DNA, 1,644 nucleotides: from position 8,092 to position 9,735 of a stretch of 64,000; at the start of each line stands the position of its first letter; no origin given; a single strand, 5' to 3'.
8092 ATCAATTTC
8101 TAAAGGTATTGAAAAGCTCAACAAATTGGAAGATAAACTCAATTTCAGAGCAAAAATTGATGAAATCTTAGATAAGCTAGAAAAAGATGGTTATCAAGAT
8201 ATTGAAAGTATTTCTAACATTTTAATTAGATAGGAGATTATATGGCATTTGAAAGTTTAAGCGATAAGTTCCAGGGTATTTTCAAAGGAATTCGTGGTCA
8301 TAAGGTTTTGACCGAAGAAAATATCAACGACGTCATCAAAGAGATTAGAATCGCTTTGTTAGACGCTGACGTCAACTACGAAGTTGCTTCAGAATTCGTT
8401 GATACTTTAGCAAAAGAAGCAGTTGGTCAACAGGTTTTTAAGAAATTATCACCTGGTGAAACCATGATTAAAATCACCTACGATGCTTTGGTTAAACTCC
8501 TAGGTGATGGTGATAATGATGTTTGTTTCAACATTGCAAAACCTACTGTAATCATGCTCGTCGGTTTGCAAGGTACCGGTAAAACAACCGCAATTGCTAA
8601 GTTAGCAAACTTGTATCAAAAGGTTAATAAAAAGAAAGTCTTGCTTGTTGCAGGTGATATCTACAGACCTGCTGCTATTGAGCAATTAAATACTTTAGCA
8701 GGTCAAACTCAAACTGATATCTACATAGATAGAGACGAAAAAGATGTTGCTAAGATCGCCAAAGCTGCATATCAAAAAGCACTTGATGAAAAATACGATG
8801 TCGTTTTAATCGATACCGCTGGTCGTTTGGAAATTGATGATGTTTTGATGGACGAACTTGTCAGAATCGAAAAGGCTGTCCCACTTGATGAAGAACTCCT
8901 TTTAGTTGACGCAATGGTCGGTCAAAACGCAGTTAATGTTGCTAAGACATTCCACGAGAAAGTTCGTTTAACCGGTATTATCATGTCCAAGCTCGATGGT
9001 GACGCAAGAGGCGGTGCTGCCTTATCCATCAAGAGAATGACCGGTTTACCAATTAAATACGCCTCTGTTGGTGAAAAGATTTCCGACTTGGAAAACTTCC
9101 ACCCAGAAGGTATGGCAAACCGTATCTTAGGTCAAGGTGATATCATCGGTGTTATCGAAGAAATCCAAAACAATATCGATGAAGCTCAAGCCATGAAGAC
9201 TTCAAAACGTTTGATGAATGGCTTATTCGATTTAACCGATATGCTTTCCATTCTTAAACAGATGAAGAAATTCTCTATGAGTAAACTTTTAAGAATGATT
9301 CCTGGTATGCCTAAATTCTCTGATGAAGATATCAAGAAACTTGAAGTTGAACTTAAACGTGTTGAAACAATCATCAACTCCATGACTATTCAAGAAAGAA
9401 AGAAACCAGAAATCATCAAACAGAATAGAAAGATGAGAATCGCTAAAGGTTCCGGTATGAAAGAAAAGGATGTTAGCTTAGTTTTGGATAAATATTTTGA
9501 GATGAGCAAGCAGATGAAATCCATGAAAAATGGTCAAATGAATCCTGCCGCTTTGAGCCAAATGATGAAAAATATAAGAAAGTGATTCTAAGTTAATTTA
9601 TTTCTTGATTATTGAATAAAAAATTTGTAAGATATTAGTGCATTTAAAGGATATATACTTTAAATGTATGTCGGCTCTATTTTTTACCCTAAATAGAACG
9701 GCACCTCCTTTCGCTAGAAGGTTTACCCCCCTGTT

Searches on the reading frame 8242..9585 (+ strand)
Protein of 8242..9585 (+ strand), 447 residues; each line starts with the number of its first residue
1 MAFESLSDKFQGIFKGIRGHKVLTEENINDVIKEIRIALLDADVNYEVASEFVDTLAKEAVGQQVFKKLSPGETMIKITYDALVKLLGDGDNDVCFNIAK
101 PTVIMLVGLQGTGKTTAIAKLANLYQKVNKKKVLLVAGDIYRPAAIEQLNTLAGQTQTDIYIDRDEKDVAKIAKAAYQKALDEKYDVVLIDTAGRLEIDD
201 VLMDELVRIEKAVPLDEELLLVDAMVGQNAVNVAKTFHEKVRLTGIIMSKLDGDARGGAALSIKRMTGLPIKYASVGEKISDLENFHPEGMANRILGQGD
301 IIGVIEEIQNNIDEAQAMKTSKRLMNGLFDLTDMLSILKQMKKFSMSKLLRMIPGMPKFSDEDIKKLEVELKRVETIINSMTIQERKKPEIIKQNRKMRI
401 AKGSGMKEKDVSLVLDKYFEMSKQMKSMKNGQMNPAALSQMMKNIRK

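Call 72: search_protein_families(library=pfam, proteins=[window:8242-9585:+], max_evalue=0.00001)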
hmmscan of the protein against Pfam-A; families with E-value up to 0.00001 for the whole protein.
window:8242-9585:+ (447 aa): 5 families
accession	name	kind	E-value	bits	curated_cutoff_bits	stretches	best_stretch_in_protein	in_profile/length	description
PF00448.28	SRP54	-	2.9e-73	246.1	22.7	1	101-297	1-196/196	SRP54-type protein, GTPase domain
PF02978.25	SRP_SPB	-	5.9e-25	87.9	27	1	329-425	2-91/91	Signal peptide binding domain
PF02881.24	SRP54_N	-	6.9e-20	71.5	22.4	1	6-83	1-75/75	SRP54-type protein, helical bundle domain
PF13401.12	AAA_22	-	1.3e-07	32.4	27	1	102-211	6-109/130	AAA domain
PF06414.18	Zeta_toxin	-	2.3e-07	30.9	22.3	1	99-189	14-100/199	Zeta toxin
